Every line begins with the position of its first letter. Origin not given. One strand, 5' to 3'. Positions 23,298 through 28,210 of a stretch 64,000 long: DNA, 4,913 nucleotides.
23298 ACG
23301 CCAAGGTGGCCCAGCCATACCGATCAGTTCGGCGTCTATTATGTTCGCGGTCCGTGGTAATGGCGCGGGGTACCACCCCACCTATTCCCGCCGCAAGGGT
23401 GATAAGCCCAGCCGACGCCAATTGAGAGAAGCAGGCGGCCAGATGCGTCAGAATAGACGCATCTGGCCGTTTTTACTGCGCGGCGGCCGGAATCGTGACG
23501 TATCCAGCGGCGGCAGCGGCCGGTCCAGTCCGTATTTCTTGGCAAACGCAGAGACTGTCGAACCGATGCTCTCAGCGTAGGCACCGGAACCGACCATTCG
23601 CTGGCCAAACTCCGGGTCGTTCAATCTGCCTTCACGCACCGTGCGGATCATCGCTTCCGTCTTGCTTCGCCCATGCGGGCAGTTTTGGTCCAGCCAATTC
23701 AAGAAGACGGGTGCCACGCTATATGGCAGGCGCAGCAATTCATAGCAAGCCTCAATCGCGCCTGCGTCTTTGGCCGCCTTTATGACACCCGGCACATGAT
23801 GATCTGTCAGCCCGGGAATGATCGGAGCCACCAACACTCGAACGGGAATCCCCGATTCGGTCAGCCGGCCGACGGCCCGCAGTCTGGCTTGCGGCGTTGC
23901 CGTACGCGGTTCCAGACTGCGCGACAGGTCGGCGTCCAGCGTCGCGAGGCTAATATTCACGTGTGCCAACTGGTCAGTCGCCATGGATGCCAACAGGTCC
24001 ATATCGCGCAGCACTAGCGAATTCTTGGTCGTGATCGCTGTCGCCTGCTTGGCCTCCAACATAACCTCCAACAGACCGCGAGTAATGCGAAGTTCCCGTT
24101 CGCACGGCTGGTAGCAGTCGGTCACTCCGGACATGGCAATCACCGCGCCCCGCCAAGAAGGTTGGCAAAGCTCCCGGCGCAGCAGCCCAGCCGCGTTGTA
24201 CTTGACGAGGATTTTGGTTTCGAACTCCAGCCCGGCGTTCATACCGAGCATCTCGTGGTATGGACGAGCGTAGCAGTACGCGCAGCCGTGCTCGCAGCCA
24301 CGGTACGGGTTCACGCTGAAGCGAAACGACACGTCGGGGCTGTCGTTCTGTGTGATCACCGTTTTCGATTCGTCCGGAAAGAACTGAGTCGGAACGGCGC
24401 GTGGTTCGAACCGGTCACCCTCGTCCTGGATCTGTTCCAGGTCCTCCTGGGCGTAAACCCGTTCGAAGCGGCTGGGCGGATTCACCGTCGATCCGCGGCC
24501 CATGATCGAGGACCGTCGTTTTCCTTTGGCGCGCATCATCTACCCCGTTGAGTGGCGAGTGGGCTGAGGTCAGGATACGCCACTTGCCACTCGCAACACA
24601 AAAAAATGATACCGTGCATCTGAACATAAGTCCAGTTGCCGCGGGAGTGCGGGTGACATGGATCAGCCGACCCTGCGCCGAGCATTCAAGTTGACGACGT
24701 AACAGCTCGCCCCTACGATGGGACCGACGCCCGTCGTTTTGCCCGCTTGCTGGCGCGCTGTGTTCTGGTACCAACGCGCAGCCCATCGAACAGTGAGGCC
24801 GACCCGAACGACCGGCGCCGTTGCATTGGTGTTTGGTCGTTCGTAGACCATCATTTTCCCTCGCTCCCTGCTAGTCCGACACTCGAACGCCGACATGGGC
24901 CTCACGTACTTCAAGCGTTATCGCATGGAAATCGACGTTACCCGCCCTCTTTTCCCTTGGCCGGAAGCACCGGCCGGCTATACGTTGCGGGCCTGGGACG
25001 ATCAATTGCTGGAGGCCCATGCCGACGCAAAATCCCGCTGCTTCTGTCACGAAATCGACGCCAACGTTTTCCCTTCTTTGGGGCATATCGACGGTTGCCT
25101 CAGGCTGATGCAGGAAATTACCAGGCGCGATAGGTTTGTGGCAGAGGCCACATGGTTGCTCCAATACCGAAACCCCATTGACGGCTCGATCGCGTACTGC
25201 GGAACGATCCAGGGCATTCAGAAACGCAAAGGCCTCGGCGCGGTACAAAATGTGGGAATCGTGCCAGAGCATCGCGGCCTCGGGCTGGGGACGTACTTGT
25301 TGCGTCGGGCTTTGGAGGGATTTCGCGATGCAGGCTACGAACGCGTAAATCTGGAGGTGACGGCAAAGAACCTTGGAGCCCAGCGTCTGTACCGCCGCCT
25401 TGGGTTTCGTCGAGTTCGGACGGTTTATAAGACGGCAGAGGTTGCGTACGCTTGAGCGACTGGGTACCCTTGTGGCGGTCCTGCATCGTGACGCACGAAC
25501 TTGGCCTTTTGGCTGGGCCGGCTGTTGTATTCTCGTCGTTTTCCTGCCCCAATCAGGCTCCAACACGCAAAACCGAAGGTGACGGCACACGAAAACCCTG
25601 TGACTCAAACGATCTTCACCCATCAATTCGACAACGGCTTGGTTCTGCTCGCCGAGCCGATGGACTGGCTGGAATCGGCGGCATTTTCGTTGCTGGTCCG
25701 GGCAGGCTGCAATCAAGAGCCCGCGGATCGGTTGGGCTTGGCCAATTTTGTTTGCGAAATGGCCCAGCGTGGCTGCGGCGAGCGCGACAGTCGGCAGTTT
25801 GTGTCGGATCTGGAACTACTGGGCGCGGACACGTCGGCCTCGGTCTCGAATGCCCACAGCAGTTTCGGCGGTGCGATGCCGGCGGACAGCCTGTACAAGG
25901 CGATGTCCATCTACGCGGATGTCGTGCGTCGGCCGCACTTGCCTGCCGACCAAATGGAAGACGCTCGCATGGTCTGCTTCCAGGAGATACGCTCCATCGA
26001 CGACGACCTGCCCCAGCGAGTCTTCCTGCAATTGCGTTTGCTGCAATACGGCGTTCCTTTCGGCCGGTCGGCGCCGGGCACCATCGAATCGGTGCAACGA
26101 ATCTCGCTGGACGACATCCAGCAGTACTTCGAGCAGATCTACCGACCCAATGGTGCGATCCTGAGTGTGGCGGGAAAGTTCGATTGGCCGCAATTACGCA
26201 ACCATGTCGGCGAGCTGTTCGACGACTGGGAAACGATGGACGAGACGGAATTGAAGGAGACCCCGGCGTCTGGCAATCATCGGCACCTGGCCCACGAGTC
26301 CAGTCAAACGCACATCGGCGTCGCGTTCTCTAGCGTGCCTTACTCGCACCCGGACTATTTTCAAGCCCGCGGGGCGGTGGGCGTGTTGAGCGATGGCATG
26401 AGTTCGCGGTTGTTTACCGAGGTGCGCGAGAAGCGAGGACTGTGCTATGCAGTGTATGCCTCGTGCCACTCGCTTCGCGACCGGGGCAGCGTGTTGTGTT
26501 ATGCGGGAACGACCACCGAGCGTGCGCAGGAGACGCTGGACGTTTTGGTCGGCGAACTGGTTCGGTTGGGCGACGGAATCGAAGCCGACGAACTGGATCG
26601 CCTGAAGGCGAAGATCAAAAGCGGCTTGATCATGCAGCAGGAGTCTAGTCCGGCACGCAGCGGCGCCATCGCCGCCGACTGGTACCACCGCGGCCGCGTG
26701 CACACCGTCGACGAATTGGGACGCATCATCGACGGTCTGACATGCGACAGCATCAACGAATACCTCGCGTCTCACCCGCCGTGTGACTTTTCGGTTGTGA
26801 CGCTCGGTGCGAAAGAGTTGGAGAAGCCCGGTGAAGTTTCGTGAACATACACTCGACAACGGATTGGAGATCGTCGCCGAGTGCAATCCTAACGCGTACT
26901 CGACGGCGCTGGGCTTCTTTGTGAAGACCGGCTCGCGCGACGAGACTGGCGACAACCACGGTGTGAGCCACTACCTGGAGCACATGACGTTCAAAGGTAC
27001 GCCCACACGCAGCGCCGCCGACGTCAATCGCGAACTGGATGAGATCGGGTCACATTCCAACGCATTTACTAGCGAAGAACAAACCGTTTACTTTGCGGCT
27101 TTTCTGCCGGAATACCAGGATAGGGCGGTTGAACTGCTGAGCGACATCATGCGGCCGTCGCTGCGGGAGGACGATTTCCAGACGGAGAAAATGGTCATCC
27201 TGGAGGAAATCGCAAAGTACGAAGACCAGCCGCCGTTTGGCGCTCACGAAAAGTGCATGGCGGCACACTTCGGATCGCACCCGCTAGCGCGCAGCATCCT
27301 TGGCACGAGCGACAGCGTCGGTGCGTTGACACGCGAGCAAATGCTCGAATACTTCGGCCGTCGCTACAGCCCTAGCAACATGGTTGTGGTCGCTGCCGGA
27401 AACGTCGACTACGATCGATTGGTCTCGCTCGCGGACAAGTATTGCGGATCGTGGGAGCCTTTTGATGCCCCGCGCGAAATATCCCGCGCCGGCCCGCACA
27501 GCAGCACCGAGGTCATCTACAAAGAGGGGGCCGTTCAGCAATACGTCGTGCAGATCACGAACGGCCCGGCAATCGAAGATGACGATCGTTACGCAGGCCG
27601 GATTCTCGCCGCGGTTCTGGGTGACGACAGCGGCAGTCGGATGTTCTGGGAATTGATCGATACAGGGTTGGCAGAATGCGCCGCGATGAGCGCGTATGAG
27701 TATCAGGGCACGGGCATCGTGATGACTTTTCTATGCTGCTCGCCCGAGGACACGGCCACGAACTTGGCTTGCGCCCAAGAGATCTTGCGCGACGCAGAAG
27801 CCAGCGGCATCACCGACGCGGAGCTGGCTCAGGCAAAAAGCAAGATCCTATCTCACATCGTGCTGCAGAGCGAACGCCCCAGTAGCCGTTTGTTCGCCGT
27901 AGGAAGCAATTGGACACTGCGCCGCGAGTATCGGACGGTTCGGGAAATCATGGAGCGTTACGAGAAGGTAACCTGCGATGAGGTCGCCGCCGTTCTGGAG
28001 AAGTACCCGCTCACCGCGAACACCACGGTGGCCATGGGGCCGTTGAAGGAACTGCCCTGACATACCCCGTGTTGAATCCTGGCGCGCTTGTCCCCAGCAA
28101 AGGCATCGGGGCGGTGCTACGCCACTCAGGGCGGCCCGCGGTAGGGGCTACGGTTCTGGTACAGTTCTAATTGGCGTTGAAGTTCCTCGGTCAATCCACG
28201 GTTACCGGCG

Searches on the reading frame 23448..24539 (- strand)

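Call 3: search_protein_families(library=pfam, proteins=[window:23448-24539:-], max_evalue=0.01)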
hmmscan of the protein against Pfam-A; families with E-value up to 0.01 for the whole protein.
window:23448-24539:- (363 aa): 1 family
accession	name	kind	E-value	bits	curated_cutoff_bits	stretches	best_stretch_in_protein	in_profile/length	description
PF04055.27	Radical_SAM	-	1.2e-15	58.5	29.5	1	76-254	1-164/166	Radical SAM superfamily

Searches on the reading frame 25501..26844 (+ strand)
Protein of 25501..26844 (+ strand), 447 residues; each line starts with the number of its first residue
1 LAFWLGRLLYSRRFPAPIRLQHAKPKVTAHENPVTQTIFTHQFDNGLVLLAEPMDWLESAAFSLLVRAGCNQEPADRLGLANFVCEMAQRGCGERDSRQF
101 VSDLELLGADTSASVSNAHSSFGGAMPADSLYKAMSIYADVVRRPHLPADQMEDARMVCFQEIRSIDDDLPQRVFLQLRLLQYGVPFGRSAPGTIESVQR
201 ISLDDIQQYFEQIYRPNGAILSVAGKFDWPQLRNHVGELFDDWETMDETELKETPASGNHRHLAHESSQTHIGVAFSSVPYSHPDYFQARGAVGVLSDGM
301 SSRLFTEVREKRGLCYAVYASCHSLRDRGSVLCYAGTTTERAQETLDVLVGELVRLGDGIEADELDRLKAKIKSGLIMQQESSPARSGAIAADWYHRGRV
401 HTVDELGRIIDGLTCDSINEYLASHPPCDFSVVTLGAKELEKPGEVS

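Call 31: search_protein_families(library=pfam, proteins=[window:25501-26844:+], max_evalue=0.001)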
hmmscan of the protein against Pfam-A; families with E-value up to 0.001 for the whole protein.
window:25501-26844:+ (447 aa): 2 families
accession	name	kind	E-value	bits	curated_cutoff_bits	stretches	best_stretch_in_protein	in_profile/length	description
PF05193.26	Peptidase_M16_C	-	3.2e-31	109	23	1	201-371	2-180/181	Peptidase M16 inactive domain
PF00675.25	Peptidase_M16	-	9.9e-15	55.2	22.3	1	59-178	12-131/149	Insulinase (Peptidase family M16)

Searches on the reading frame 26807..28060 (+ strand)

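Call 31: search_protein_families(library=pfam, proteins=[window:26807-28060:+], max_evalue=0.001)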
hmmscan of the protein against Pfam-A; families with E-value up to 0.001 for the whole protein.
window:26807-28060:+ (417 aa): 2 families
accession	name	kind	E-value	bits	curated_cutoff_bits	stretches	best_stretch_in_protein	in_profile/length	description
PF00675.25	Peptidase_M16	-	2.9e-35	121.8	22.3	1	22-167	2-148/149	Insulinase (Peptidase family M16)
PF05193.26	Peptidase_M16_C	-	1.4e-28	100.5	23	1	174-346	2-180/181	Peptidase M16 inactive domain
